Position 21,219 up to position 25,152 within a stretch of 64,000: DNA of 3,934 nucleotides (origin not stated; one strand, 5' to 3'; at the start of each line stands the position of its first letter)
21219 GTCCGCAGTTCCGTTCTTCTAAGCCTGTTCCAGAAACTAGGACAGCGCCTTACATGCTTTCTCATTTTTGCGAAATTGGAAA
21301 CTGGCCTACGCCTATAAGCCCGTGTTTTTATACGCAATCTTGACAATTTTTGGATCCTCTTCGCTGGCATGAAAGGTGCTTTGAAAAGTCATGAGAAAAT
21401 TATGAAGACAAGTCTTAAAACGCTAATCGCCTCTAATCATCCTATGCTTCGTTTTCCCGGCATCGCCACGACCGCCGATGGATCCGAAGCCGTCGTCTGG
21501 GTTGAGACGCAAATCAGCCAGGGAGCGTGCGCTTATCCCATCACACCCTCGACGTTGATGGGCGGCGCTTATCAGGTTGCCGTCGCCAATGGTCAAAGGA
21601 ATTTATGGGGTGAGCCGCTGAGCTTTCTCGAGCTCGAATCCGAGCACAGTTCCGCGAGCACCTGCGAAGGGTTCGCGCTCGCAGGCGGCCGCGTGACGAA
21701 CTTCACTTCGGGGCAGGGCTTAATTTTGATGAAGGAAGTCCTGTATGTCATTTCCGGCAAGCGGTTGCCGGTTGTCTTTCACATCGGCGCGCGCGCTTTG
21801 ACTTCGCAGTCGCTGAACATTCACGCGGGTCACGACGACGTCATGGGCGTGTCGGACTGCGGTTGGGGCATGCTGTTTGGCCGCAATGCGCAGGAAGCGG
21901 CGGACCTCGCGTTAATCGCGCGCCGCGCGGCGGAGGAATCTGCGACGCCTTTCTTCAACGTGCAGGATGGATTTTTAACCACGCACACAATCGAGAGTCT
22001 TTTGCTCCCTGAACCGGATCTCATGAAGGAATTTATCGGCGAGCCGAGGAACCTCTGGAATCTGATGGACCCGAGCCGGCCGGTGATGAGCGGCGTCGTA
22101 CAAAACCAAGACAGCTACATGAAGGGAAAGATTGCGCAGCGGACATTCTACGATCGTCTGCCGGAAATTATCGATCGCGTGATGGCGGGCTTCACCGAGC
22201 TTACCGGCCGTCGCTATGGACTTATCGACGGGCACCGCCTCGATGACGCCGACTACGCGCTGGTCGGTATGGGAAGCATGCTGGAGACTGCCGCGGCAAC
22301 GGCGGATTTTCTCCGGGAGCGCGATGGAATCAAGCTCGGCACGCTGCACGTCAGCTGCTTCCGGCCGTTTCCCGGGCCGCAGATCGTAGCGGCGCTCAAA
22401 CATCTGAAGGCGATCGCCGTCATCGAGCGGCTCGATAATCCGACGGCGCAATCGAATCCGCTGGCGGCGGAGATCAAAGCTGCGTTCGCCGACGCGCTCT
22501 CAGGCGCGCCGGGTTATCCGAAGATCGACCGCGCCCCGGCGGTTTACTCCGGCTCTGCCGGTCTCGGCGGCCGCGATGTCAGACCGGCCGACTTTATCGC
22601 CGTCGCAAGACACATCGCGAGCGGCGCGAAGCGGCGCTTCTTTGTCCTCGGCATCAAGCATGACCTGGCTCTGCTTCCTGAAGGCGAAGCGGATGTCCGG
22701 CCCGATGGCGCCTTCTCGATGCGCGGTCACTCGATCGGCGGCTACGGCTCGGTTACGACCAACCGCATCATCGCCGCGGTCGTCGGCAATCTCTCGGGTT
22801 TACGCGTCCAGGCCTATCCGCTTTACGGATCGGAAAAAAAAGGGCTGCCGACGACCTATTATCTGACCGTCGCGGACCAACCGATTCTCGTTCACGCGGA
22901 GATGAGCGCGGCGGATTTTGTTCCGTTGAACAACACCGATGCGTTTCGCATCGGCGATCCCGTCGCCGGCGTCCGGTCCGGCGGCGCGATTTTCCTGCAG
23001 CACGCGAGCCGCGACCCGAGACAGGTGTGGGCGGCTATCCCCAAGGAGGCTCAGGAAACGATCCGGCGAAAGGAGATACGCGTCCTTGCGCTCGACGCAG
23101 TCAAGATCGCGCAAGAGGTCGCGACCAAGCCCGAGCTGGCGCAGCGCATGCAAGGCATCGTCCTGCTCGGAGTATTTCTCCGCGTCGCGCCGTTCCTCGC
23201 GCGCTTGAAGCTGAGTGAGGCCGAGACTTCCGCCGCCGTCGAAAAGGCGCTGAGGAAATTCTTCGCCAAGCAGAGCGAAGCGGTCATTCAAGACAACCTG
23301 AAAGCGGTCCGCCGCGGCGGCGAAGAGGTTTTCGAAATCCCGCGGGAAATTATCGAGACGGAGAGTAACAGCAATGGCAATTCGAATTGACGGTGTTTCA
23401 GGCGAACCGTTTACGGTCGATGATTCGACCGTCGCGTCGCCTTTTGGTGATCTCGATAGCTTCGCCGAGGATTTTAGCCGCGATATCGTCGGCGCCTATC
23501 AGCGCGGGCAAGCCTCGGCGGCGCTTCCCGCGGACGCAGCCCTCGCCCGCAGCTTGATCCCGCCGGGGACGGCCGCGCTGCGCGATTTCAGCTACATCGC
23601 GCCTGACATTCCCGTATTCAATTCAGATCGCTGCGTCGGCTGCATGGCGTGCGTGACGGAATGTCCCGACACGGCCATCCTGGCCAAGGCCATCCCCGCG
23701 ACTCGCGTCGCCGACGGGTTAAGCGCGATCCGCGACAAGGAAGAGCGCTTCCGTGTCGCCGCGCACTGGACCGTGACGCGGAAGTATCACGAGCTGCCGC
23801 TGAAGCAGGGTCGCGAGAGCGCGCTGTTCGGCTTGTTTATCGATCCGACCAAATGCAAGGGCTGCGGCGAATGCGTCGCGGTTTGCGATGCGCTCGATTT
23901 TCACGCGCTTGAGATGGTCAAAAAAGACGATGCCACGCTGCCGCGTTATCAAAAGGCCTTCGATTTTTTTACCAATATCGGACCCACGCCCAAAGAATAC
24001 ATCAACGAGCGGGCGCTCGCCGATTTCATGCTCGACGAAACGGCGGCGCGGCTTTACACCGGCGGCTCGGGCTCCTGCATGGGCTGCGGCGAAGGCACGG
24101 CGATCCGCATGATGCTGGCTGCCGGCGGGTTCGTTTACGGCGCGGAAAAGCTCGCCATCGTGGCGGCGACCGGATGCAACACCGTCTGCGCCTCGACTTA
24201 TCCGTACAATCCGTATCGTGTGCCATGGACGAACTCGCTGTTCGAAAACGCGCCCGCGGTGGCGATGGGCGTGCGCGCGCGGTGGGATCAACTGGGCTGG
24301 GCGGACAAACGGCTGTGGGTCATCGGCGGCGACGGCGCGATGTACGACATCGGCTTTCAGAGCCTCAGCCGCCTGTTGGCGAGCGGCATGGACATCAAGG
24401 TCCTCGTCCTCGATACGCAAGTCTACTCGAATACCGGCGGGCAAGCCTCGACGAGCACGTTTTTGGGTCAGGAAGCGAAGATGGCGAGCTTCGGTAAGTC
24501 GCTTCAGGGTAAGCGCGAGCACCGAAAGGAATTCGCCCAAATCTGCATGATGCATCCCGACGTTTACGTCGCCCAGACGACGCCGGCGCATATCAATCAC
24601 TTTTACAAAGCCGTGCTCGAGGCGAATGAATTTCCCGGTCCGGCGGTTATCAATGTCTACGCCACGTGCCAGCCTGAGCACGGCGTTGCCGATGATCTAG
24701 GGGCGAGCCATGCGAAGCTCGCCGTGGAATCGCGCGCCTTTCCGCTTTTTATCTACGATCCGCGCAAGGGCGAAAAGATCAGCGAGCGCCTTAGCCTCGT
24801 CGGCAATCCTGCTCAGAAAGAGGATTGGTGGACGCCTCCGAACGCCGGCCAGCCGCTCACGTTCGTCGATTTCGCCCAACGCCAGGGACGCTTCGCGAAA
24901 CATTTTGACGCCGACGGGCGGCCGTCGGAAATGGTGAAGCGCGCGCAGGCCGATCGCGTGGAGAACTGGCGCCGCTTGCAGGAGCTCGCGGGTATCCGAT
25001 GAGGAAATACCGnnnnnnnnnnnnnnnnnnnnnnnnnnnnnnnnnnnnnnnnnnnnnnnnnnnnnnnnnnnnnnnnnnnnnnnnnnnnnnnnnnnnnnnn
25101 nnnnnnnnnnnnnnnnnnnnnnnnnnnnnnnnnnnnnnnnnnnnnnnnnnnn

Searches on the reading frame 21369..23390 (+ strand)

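Call 16: search_protein_families(library=pfam, proteins=[window:21369-23390:+], max_evalue=0.001)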
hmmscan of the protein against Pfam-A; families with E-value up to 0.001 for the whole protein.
window:21369-23390:+ (673 aa): 4 families
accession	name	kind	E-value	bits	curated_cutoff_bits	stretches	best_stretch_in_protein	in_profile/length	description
PF01855.24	POR_N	-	1.1e-55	189.3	27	1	53-272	11-230/231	Pyruvate flavodoxin/ferredoxin oxidoreductase, thiamine diP-bdg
PF01558.24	POR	-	1e-29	104.3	27.4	1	457-650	1-171/173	Pyruvate ferredoxin/flavodoxin oxidoreductase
PF17147.9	PFOR_II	-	2.2e-16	60.5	27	1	294-408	1-101/102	Pyruvate:ferredoxin oxidoreductase core domain II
PF02780.25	Transketolase_C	-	0.001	19.4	25.9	0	294-353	10-68/124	Transketolase, C-terminal domain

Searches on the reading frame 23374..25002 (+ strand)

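Call 16: search_protein_families(library=pfam, proteins=[window:23374-25002:+], max_evalue=0.001)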
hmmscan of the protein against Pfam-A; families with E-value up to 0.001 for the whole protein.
window:23374-25002:+ (542 aa): 11 families
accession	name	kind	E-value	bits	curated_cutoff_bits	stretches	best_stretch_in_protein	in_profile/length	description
PF02775.26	TPP_enzyme_C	-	2.5e-13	50.5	21.9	1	266-428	2-151/151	Thiamine pyrophosphate enzyme, C-terminal TPP binding domain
PF00037.32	Fer4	-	1.9e-09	37.4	21.1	2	80-102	1-23/24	4Fe-4S binding domain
PF12838.12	Fer4_7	-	8.6e-09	36.2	27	1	78-99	29-50/52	4Fe-4S dicluster domain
PF12837.12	Fer4_6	-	1.8e-08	34.4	25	2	79-99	1-21/24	4Fe-4S binding domain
PF12797.12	Fer4_2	-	2e-08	34.1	24.5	1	79-98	2-21/22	4Fe-4S binding domain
PF13187.11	Fer4_9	-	8e-08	32.6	27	1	86-172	1-48/52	4Fe-4S dicluster domain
PF13237.11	Fer4_10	-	7.7e-07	29.4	25.5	1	80-113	2-22/53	4Fe-4S dicluster domain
PF13484.11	Fer4_16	-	1e-05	26.6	30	0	86-108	1-22/66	4Fe-4S double cluster binding domain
PF13459.11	Fer4_15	-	1.1e-05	26.5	22.4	0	155-173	2-20/66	4Fe-4S single cluster domain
PF14697.11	Fer4_21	-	2.5e-05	24.7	35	0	83-102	4-23/59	4Fe-4S dicluster domain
PF13183.11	Fer4_8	-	0.0003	21.7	27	0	84-172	2-65/68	4Fe-4S dicluster domain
